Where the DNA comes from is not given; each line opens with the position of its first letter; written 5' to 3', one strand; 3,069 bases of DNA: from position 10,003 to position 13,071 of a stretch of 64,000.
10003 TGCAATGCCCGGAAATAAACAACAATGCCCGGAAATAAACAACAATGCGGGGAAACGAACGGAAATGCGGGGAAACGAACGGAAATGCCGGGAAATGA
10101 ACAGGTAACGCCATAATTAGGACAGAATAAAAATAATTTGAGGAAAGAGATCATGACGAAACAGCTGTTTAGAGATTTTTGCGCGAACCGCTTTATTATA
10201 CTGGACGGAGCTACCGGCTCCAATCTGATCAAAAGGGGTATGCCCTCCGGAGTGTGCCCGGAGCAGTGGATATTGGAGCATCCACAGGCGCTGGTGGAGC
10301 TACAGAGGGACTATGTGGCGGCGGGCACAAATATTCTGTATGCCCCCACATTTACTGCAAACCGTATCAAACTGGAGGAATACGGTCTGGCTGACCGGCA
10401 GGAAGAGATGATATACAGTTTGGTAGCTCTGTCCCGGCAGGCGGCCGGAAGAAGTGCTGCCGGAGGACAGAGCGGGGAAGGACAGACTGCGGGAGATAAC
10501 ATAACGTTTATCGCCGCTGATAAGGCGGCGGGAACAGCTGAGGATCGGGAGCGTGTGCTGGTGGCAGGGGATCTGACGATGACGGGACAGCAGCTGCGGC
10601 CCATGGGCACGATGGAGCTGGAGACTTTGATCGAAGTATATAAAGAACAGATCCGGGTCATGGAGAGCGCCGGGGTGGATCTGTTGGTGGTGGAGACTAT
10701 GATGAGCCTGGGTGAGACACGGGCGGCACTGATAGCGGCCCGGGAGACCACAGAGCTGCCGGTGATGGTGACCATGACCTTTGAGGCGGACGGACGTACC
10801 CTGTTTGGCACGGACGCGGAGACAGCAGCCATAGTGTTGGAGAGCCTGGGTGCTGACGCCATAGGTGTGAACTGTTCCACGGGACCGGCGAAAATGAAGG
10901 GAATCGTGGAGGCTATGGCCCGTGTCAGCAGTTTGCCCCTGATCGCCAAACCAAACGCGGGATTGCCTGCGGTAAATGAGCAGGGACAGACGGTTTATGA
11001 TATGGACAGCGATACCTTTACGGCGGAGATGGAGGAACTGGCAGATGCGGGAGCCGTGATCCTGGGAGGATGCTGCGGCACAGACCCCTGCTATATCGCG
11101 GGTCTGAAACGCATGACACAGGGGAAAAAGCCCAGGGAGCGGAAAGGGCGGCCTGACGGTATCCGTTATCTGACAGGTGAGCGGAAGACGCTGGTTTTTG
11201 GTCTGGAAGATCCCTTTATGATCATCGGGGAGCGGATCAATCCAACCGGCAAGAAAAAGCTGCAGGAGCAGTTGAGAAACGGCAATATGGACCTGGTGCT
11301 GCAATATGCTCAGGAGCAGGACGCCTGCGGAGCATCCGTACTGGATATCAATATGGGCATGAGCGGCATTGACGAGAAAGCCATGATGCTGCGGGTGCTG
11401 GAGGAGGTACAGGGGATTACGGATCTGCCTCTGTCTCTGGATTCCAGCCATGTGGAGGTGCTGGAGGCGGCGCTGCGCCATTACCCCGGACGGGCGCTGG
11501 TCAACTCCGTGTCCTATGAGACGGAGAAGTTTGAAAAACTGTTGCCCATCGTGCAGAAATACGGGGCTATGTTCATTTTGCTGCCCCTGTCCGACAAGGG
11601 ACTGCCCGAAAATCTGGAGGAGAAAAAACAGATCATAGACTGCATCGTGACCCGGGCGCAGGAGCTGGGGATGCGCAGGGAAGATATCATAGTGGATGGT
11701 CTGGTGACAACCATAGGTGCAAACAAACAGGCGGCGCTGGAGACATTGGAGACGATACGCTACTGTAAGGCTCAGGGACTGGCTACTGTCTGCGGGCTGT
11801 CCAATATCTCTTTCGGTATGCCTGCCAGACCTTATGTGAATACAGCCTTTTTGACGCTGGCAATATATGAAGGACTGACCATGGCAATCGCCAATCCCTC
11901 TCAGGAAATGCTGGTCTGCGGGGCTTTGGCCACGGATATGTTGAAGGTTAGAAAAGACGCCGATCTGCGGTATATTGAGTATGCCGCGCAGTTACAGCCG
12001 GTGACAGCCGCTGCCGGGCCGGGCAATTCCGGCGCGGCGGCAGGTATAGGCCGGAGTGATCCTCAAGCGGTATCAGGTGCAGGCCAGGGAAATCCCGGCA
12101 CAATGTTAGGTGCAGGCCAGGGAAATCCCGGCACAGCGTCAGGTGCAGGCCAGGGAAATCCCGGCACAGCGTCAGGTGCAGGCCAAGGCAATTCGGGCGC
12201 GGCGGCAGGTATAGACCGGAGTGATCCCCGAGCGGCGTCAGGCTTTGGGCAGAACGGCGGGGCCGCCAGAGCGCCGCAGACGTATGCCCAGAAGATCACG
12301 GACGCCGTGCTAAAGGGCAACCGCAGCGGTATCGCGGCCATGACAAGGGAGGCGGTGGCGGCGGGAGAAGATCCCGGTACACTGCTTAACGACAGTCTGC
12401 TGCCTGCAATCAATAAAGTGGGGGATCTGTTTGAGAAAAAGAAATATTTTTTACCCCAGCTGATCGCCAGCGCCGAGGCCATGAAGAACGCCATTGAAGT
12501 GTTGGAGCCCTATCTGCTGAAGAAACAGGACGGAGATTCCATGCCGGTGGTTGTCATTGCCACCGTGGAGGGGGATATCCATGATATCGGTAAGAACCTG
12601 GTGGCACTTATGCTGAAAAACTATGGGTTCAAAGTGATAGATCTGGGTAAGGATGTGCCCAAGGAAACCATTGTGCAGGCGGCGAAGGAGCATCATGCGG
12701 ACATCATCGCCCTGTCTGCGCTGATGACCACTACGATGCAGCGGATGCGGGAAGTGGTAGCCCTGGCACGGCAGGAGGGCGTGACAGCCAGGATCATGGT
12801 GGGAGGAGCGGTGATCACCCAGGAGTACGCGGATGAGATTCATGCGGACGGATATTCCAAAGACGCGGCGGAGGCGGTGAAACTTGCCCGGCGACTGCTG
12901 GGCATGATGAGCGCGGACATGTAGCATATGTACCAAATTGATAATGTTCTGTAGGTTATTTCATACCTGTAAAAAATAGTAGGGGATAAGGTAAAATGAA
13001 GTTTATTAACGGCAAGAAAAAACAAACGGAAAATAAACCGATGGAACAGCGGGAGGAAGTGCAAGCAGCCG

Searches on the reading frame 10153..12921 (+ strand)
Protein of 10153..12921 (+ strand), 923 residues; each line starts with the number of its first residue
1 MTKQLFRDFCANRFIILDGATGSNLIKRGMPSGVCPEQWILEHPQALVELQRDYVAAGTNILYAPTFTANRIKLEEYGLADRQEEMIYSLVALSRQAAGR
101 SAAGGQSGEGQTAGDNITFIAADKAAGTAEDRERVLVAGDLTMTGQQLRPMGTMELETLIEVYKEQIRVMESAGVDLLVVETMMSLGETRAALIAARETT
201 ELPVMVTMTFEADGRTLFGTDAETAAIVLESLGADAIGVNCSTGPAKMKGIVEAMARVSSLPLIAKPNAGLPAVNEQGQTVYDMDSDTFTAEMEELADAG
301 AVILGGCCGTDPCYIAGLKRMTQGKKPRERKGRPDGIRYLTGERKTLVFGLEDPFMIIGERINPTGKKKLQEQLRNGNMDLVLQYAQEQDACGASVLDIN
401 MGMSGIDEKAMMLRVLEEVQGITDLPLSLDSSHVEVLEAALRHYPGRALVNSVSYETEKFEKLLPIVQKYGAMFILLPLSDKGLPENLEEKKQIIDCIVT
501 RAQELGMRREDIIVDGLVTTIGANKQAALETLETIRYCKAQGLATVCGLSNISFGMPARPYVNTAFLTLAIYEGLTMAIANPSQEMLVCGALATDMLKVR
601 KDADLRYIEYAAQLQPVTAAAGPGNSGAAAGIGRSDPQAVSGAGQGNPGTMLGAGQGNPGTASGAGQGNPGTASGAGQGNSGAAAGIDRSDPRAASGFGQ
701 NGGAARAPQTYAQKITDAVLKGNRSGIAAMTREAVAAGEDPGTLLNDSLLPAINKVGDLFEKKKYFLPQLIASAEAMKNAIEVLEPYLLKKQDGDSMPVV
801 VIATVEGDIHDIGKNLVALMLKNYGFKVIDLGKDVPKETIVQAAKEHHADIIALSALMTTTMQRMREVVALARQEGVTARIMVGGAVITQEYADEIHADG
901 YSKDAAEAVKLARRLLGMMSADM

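Call 15: search_protein_families(library=pfam, proteins=[window:10153-12921:+])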
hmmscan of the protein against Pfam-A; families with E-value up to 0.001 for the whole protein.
window:10153-12921:+ (923 aa): 5 families
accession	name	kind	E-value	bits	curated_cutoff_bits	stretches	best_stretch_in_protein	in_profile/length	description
PF02574.22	S-methyl_trans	-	8.4e-65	219.9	22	1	15-320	1-281/283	Homocysteine S-methyltransferase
PF02310.24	B12-binding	-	2.4e-30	105.3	32.1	1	799-909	2-120/121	B12 binding domain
PF00809.28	Pterin_bind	-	1.3e-29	104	25.5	1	359-579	1-242/244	Pterin binding enzyme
PF02607.22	B12-binding_2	-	2.3e-22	79.4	23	1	712-785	2-74/74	B12 binding domain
PF03599.22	CdhD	-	8.1e-05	22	24.8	1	413-538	86-198/387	CO dehydrogenase/acetyl-CoA synthase delta subunit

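Call 21: find_related_loci(query=window:10153-12921:+, collection=genome_contigs, flank=5000)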
Query window:10153-12921:+ (923 aa) in genome_contigs; peptide patterns used: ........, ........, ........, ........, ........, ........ (x = any residue, [..] = any of these).
584 stretches matched a pattern; 364 encode a relative of the query (tblastn E <= 1e-3); the best 80 are kept; 80 distinct loci.
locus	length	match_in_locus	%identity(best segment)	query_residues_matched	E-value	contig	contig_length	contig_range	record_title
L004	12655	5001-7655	84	1-922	0e+0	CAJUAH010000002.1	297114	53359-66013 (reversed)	MAG TPA_asm: uncultured Acetatifactor sp. isolate MGBC125142 genome assembly, contig: MGBC125142.2, whole genome shotgun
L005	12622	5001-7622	84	1-922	0e+0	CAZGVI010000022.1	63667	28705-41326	MAG TPA_asm: uncultured Acetatifactor sp. isolate SRP287540_co1_466 genome assembly, contig: NODE_372_length_63667_cov_2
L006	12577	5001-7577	77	1-920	0e+0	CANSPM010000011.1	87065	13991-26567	MAG TPA_asm: uncultured Lachnospiraceae bacterium isolate SRR15730548_bin.31_metawrap_v1.3_MAG genome assembly, contig:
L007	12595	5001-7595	78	1-922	0e+0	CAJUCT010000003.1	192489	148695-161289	MAG TPA_asm: uncultured Acetatifactor sp. isolate MGBC118768 genome assembly, contig: MGBC118768.3, whole genome shotgun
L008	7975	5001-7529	74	1-922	0e+0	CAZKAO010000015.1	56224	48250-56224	MAG TPA_asm: uncultured Acetatifactor sp. isolate SRP199465_co2_454 genome assembly, contig: NODE_1072_length_56224_cov_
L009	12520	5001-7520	73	1-920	0e+0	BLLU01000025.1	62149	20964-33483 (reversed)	Lachnospiraceae bacterium IMSAGC_003 DNA, IMSAGC_003_contig_25, whole genome shotgun sequence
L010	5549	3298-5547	77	1-851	0e+0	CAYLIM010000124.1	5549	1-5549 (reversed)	MAG TPA_asm: uncultured Acetatifactor sp. isolate SRP199465_co2_414 genome assembly, contig: NODE_44444_length_5549_cov_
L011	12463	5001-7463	78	1-922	0e+0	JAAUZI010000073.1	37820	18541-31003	MAG: Lachnospiraceae bacterium isolate Mgla_MAG_49-bin_3 c_000000077119, whole genome shotgun sequence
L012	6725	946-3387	64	14-914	0e+0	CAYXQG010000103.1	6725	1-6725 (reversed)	MAG TPA_asm: uncultured Acetatifactor sp. isolate SRP350583_co2_376 genome assembly, contig: NODE_17238_length_6725_cov_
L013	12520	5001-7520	64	6-921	0e+0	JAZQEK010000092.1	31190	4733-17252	MAG: Acetatifactor sp. isolate T1900044634_TS20190100.MAGScoT_cleanbin_000009 SGB_1112_k141_482900, whole genome shotgun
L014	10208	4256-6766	63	1-915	0e+0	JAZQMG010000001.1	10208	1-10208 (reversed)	MAG: Acetatifactor sp. isolate T1900044606_TS20190072.MAGScoT_cleanbin_000104 SGB_746_k141_284508, whole genome shotgun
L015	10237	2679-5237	65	1-915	0e+0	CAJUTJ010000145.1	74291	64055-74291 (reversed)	MAG TPA_asm: uncultured Acetatifactor sp. isolate MGBC165152 genome assembly, contig: MGBC165152.145, whole genome shotg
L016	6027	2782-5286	63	1-915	0e+0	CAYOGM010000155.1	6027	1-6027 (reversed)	MAG TPA_asm: uncultured Acetatifactor sp. isolate SRP315200_co1_753 genome assembly, contig: NODE_32373_length_6027_cov_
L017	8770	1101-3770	62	1-916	0e+0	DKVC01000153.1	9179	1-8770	MAG TPA_asm: Lachnospiraceae bacterium UBA7188 UBA7188_contig_25613, whole genome shotgun sequence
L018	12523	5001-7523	64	1-917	0e+0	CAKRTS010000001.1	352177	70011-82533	MAG: uncultured Acetatifactor sp. isolate REFINED_METABAT215_TOP10_CONTIGS_1500_ASSEMBLY_K77_MERGED__Hadza_PheChl_Fiber-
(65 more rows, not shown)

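Call 36: find_homologous_proteins(query=window:10153-12921:+, max_evalue=1e-100)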
Query window:10153-12921:+ (923 aa): 8000 proteins with E <= 1e-100 among 8000 candidates; the best 120 are listed.
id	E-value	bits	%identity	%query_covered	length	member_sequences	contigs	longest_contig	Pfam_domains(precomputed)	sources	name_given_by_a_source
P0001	0.0e+0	2004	99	100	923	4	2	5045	PF02574.23,PF02607.23,PF00809.29,PF02310.25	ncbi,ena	-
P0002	0.0e+0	1860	92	100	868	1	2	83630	PF02574.23,PF02607.23,PF00809.29,PF02310.25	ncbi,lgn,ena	-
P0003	0.0e+0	1694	86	100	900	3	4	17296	PF02574.23,PF02607.23,PF00809.29,PF03599.23,PF02310.25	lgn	-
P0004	0.0e+0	1685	86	100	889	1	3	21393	PF02574.23,PF02607.23,PF00809.29,PF02310.25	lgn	-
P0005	0.0e+0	1677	85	100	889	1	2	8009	PF02574.23,PF02607.23,PF00809.29,PF02310.25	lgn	-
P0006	0.0e+0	1660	84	100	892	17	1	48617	PF02574.23,PF02607.23,PF00809.29,PF03599.23,PF02310.25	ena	-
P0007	0.0e+0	1646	84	100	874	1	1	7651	PF02574.23,PF02607.23,PF00809.29,PF03599.23,PF02310.25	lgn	-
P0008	0.0e+0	1638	84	100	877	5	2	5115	PF02574.23,PF02607.23,PF00809.29,PF02310.25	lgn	-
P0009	0.0e+0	1637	84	100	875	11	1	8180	PF02574.23,PF02607.23,PF00809.29,PF03599.23,PF02310.25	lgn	-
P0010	0.0e+0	1632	83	100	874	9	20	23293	PF02574.23,PF02607.23,PF00809.29,PF03599.23,PF02310.25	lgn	-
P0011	0.0e+0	1630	84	100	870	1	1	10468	PF02574.23,PF02607.23,PF00809.29,PF03599.23,PF02310.25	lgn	-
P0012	0.0e+0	1626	83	100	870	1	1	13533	PF02574.23,PF02607.23,PF00809.29,PF03599.23,PF02310.25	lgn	-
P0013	0.0e+0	1535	78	100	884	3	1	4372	PF02574.23,PF02607.23,PF00809.29,PF03599.23,PF02310.25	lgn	-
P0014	0.0e+0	1526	77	100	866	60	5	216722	PF02574.23,PF02607.23,PF00809.29,PF03599.23,PF02310.25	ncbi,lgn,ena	-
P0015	0.0e+0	1519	78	100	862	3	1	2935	PF02574.23,PF02607.23,PF00809.29,PF03599.23,PF02310.25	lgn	-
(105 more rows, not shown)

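Call 37: find_encoding_contigs(protein=P0002, flank=3000, max_places=4)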
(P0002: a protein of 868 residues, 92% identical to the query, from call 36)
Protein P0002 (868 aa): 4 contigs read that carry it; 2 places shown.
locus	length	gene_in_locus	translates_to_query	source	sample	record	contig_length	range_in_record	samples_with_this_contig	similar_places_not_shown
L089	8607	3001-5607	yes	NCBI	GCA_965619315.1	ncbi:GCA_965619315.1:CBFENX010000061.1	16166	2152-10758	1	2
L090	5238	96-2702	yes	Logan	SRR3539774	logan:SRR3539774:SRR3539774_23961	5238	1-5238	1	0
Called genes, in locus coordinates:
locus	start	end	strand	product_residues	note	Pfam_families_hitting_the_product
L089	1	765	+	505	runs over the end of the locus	PF01547:SBP_bac_1 (weak), PF13416:SBP_bac_8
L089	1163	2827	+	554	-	PF00916:Sulfate_transp, PF01740:STAS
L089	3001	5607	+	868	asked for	PF02574:S-methyl_trans, PF00809:Pterin_bind, PF02607:B12-binding_2, PF02310:B12-binding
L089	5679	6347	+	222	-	PF05076:SUFU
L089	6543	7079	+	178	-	-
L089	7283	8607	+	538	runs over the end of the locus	PF02776:TPP_enzyme_N, PF00205:TPP_enzyme_M, PF02775:TPP_enzyme_C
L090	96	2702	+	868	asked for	PF02574:S-methyl_trans, PF00809:Pterin_bind, PF02607:B12-binding_2, PF02310:B12-binding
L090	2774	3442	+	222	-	PF05076:SUFU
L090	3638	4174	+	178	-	-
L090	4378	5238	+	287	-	?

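Call 38: find_encoding_contigs(protein=P0003, flank=3000, max_places=4)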
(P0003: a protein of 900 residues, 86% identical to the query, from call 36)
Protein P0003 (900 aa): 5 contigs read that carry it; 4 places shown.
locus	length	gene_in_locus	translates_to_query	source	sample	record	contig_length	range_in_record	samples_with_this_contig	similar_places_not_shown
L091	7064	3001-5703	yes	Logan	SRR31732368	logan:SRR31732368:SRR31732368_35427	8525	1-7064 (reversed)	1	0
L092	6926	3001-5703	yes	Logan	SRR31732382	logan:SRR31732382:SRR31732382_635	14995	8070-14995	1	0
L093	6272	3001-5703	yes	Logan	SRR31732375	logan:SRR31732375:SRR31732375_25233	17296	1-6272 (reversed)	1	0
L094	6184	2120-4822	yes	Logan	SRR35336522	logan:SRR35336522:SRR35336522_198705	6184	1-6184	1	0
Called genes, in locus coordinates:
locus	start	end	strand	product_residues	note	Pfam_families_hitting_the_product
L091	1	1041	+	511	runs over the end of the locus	PF13416:SBP_bac_8, PF01547:SBP_bac_1 (faint)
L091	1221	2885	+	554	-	PF00916:Sulfate_transp, PF01740:STAS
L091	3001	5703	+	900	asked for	PF02574:S-methyl_trans, PF03599:CdhD (faint), PF00809:Pterin_bind, PF02607:B12-binding_2, PF02310:B12-binding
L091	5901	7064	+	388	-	?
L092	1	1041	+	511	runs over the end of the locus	PF13416:SBP_bac_8, PF01547:SBP_bac_1 (faint)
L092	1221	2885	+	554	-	PF00916:Sulfate_transp, PF01740:STAS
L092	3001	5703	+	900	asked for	PF02574:S-methyl_trans, PF03599:CdhD (faint), PF00809:Pterin_bind, PF02607:B12-binding_2, PF02310:B12-binding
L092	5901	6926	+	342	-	?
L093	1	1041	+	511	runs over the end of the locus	PF13416:SBP_bac_8, PF01547:SBP_bac_1 (faint)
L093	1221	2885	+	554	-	PF00916:Sulfate_transp, PF01740:STAS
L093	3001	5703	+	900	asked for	PF02574:S-methyl_trans, PF03599:CdhD (faint), PF00809:Pterin_bind, PF02607:B12-binding_2, PF02310:B12-binding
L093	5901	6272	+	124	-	?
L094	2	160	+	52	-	?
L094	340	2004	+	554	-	PF00916:Sulfate_transp, PF01740:STAS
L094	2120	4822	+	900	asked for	PF02574:S-methyl_trans, PF03599:CdhD (faint), PF00809:Pterin_bind, PF02607:B12-binding_2, PF02310:B12-binding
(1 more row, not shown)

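Call 39: find_encoding_contigs(protein=P0004, flank=3000, max_places=4)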
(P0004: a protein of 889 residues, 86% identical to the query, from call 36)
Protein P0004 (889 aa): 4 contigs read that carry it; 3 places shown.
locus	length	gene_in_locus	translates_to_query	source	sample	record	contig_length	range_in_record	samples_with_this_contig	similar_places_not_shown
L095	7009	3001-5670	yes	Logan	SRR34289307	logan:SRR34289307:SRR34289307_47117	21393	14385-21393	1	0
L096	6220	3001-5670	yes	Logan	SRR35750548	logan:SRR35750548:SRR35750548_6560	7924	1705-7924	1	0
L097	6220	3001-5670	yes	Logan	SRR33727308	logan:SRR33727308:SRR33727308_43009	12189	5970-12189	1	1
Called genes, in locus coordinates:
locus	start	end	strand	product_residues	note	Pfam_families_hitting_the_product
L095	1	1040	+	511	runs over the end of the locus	PF13416:SBP_bac_8, PF01547:SBP_bac_1 (weak)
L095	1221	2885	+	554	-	PF00916:Sulfate_transp, PF01740:STAS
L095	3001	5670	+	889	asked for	PF02574:S-methyl_trans, PF00809:Pterin_bind, PF02607:B12-binding_2, PF02310:B12-binding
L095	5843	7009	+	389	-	?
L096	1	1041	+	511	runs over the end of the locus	PF13416:SBP_bac_8, PF01547:SBP_bac_1 (weak)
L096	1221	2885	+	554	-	PF00916:Sulfate_transp, PF01740:STAS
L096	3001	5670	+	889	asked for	PF02574:S-methyl_trans, PF00809:Pterin_bind, PF02607:B12-binding_2, PF02310:B12-binding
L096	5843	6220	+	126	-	?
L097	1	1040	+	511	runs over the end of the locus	PF13416:SBP_bac_8, PF01547:SBP_bac_1 (weak)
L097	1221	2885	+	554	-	PF00916:Sulfate_transp, PF01740:STAS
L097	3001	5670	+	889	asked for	PF02574:S-methyl_trans, PF00809:Pterin_bind, PF02607:B12-binding_2, PF02310:B12-binding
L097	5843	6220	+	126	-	?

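Call 43: find_encoding_contigs(protein=P0006, flank=3000, max_places=3)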
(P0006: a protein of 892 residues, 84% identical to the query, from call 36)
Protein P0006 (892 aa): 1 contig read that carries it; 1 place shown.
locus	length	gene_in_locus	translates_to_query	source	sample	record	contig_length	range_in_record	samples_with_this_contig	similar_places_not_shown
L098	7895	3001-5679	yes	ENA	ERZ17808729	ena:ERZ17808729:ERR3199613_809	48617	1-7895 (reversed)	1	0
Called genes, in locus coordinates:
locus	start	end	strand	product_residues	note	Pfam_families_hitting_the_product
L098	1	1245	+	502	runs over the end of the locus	PF00919:UPF0004, PF04055:Radical_SAM, PF01938:TRAM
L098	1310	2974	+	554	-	PF00916:Sulfate_transp, PF01740:STAS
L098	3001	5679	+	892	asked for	PF02574:S-methyl_trans, PF03599:CdhD (faint), PF00809:Pterin_bind, PF02607:B12-binding_2, PF02310:B12-binding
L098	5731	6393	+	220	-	PF05076:SUFU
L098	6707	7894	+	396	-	?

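Call 44: find_encoding_contigs(protein=P0010, flank=3000, max_places=4)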
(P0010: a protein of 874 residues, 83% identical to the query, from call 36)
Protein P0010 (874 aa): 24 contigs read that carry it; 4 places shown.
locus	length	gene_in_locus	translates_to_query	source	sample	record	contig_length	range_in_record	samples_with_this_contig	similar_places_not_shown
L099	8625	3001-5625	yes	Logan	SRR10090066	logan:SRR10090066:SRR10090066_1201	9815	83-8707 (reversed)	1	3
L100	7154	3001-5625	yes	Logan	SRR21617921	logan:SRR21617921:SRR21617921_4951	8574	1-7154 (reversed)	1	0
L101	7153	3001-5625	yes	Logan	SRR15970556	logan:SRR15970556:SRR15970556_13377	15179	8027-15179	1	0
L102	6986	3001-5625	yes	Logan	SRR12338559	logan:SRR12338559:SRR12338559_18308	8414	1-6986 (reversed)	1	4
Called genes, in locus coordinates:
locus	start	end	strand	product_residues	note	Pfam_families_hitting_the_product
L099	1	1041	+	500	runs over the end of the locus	PF01547:SBP_bac_1 (weak), PF13416:SBP_bac_8 (weak)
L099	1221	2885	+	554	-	PF00916:Sulfate_transp, PF01740:STAS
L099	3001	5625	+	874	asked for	PF02574:S-methyl_trans, PF03599:CdhD (faint), PF00809:Pterin_bind, PF02607:B12-binding_2, PF02310:B12-binding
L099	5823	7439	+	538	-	PF02776:TPP_enzyme_N, PF00205:TPP_enzyme_M, PF02775:TPP_enzyme_C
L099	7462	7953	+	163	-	PF22629:ACT_AHAS_ss, PF01842:ACT, PF13710:ACT_5, PF10369:ALS_ss_C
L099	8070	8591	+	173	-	PF01842:ACT, PF22629:ACT_AHAS_ss, PF13710:ACT_5, PF10369:ALS_ss_C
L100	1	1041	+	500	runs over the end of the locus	PF01547:SBP_bac_1 (weak), PF13416:SBP_bac_8 (weak)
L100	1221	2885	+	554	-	PF00916:Sulfate_transp, PF01740:STAS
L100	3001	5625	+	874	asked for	PF02574:S-methyl_trans, PF03599:CdhD (faint), PF00809:Pterin_bind, PF02607:B12-binding_2, PF02310:B12-binding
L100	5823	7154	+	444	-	?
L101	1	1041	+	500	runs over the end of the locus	PF01547:SBP_bac_1 (weak), PF13416:SBP_bac_8 (weak)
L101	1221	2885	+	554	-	PF00916:Sulfate_transp, PF01740:STAS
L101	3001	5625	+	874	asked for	PF02574:S-methyl_trans, PF03599:CdhD (faint), PF00809:Pterin_bind, PF02607:B12-binding_2, PF02310:B12-binding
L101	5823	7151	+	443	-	?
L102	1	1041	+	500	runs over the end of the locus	PF01547:SBP_bac_1 (weak), PF13416:SBP_bac_8 (weak)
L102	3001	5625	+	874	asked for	PF02574:S-methyl_trans, PF03599:CdhD (faint), PF00809:Pterin_bind, PF02607:B12-binding_2, PF02310:B12-binding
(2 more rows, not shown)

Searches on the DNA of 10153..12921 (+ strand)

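Call 49: search_rna_families(sources=[L005, L002, L089], threshold=gathering)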
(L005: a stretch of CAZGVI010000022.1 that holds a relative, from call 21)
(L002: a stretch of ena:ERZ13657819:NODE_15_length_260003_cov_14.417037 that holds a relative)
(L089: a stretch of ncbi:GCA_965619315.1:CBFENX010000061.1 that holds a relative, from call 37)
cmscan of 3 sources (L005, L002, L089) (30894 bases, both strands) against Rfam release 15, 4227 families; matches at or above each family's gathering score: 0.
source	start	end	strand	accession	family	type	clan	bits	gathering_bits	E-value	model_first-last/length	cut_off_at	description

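Call 63: search_rna_families(sources=[L004, L006, L007, L008, L009, L011, L076, L080, L013, L021, L052, L046], threshold=gathering)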
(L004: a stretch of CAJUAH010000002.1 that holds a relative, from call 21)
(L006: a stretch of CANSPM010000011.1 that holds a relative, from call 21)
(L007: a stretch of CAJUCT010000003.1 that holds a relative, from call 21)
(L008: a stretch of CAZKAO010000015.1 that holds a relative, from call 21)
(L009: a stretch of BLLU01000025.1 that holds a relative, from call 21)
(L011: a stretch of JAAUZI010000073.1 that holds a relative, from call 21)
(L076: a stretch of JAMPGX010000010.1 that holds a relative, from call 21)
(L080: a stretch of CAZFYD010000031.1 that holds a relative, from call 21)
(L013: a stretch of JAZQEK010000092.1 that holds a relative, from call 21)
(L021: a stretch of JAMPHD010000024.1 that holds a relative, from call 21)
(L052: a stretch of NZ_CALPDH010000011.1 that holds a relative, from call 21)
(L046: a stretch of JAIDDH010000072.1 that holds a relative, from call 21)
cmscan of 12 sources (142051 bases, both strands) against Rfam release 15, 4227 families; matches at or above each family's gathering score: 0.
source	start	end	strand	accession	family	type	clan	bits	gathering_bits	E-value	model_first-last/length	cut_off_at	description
